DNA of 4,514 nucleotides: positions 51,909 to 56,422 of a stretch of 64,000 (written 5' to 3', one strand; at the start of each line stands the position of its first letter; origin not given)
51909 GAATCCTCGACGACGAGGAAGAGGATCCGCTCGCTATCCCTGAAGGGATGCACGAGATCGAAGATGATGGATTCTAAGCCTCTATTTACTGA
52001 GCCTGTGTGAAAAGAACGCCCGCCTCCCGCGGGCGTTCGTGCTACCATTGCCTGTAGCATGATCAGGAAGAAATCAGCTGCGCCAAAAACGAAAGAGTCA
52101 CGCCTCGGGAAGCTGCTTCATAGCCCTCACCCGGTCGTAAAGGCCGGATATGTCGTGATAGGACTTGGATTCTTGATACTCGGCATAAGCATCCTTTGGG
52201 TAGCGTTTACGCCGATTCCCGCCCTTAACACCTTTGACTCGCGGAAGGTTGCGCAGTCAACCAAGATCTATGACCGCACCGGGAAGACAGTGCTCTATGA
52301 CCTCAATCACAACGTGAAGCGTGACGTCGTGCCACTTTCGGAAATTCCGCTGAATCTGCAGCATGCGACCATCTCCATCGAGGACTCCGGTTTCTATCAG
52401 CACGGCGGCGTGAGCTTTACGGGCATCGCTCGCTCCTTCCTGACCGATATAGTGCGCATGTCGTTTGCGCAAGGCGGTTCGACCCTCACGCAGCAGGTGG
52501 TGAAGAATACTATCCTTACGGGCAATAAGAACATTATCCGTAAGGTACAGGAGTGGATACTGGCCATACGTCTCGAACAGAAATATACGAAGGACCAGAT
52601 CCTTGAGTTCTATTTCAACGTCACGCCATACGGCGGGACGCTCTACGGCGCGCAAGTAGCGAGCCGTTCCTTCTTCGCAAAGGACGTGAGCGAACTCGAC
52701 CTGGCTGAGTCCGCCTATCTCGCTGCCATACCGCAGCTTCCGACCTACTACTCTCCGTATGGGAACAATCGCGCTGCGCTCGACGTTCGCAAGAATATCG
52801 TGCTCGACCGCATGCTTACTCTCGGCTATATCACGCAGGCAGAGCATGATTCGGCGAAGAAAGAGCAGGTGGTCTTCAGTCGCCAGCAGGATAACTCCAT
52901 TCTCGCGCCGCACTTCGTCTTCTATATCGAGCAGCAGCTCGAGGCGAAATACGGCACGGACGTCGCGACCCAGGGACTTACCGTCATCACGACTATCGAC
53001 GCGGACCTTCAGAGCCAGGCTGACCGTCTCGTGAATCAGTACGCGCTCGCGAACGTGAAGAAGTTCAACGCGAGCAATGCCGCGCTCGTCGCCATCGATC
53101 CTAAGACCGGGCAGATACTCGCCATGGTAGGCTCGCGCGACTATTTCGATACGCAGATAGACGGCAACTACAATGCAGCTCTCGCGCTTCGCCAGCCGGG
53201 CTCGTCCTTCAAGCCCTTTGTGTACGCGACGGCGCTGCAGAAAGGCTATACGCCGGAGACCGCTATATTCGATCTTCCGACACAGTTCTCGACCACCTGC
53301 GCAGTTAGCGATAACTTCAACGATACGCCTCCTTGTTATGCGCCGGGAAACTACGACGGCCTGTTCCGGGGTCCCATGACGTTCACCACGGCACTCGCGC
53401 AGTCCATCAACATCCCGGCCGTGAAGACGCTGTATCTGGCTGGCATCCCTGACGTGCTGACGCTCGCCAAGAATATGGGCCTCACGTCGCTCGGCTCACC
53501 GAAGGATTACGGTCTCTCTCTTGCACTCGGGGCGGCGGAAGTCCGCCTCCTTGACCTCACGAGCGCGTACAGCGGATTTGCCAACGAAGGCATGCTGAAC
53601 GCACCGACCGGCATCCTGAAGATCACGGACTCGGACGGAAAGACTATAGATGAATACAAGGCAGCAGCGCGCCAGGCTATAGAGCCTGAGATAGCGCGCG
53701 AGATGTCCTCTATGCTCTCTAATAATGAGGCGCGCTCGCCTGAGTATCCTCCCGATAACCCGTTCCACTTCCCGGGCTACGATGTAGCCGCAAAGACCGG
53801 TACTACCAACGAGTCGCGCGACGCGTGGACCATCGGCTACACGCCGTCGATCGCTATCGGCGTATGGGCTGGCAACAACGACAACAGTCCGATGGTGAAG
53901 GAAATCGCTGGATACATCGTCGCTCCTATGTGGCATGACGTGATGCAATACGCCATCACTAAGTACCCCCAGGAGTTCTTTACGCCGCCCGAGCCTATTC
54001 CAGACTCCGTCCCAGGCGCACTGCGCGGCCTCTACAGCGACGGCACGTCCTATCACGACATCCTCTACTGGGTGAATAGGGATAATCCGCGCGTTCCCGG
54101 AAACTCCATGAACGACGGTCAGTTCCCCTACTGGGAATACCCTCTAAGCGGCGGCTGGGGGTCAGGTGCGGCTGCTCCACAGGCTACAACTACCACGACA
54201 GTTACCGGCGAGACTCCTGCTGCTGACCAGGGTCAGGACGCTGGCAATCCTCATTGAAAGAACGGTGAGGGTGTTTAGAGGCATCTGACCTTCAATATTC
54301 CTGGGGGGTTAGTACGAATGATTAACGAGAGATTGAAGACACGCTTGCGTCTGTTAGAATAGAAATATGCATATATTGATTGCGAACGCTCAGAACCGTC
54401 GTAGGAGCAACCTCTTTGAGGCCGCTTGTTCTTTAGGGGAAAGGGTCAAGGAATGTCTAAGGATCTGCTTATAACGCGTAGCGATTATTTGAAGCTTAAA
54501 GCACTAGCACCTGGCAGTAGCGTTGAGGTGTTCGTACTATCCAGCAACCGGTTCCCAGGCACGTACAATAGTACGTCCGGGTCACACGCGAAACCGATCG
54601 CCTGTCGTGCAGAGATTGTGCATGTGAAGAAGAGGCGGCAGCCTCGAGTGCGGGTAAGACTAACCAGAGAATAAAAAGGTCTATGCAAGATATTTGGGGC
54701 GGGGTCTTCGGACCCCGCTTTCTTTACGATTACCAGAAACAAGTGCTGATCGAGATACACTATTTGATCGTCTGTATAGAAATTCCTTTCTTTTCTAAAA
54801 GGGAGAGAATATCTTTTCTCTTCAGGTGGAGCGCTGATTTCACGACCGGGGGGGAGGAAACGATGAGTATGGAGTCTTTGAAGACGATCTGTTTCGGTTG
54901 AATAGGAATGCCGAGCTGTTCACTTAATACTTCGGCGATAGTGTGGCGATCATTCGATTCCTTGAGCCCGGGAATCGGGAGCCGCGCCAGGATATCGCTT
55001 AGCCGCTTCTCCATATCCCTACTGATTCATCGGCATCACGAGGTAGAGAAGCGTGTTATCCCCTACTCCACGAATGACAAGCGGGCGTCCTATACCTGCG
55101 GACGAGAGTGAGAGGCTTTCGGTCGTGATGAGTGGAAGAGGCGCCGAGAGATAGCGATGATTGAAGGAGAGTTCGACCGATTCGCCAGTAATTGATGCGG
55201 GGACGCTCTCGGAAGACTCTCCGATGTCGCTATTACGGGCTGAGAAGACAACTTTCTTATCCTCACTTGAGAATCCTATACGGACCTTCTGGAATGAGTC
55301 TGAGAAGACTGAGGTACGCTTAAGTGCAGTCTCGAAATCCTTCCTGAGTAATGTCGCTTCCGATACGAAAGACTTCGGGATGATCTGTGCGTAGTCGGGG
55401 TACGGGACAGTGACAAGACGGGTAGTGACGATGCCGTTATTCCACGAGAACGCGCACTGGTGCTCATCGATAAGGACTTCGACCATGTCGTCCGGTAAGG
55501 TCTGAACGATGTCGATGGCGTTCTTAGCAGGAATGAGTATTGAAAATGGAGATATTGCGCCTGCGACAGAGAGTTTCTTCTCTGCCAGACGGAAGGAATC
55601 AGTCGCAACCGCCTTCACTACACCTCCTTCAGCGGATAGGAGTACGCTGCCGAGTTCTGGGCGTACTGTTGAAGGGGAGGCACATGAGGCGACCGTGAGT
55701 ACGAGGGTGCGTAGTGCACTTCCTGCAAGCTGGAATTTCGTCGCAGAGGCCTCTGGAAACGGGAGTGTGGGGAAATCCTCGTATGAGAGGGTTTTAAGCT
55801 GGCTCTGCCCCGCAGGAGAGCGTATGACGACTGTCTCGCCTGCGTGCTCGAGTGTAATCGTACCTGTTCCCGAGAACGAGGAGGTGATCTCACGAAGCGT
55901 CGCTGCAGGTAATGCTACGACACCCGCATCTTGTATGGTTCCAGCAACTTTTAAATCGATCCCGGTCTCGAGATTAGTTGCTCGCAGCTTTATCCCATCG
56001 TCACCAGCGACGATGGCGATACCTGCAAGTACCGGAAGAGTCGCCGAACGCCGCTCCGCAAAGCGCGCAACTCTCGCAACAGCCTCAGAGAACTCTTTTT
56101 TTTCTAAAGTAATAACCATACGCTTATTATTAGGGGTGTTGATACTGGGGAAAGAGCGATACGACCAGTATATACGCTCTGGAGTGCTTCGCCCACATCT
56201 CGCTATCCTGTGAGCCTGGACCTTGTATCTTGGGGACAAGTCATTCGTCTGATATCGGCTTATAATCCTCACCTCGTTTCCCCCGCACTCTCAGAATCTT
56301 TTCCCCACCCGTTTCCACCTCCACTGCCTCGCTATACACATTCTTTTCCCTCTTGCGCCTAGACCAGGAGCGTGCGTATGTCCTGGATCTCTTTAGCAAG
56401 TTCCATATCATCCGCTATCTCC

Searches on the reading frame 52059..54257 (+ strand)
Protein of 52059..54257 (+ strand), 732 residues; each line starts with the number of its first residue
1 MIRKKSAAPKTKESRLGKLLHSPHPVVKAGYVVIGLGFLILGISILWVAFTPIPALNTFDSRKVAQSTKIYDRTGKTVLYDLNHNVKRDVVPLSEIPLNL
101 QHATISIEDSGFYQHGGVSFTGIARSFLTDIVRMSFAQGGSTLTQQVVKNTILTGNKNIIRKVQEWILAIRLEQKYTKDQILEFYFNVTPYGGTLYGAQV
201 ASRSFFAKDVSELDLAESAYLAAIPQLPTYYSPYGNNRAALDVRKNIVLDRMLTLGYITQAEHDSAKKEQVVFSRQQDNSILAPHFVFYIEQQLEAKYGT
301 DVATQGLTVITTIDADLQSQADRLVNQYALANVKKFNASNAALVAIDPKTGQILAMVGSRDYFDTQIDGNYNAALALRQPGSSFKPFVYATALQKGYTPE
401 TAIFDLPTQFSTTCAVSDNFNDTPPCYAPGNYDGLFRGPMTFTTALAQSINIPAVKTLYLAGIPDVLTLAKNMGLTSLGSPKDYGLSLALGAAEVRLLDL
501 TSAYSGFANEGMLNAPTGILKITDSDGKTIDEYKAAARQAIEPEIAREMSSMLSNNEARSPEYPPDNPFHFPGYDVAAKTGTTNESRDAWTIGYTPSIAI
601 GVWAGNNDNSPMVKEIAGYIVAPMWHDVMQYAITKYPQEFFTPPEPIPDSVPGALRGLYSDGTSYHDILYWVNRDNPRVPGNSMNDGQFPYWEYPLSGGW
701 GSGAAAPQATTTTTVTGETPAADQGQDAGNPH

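Call 46: search_protein_families(library=pfam, proteins=[window:52059-54257:+], max_evalue=0.001)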
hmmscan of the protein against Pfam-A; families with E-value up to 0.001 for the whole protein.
window:52059-54257:+ (732 aa): 2 families
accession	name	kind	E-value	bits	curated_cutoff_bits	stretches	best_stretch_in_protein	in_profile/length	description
PF00912.28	Transgly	-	2.2e-57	193.8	27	1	78-252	4-177/178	Transglycosylase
PF00905.27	Transpeptidase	-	2.3e-23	83.3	22.1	1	342-597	2-267/299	Penicillin binding protein transpeptidase domain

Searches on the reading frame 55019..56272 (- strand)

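Call 46: search_protein_families(library=pfam, proteins=[window:55019-56272:-], max_evalue=0.001)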
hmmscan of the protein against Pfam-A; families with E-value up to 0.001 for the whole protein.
window:55019-56272:- (417 aa): 3 families
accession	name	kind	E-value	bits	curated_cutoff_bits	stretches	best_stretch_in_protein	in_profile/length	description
PF00712.24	DNA_pol3_beta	-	6.1e-26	91.4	24.4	2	52-171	1-120/120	DNA polymerase III beta subunit, N-terminal domain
PF02768.20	DNA_pol3_beta_3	-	6.3e-23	81.3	27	1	296-415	2-120/121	DNA polymerase III beta subunit, C-terminal domain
PF02767.21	DNA_pol3_beta_2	-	3.6e-18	66.4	27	1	182-293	2-116/116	DNA polymerase III beta subunit, central domain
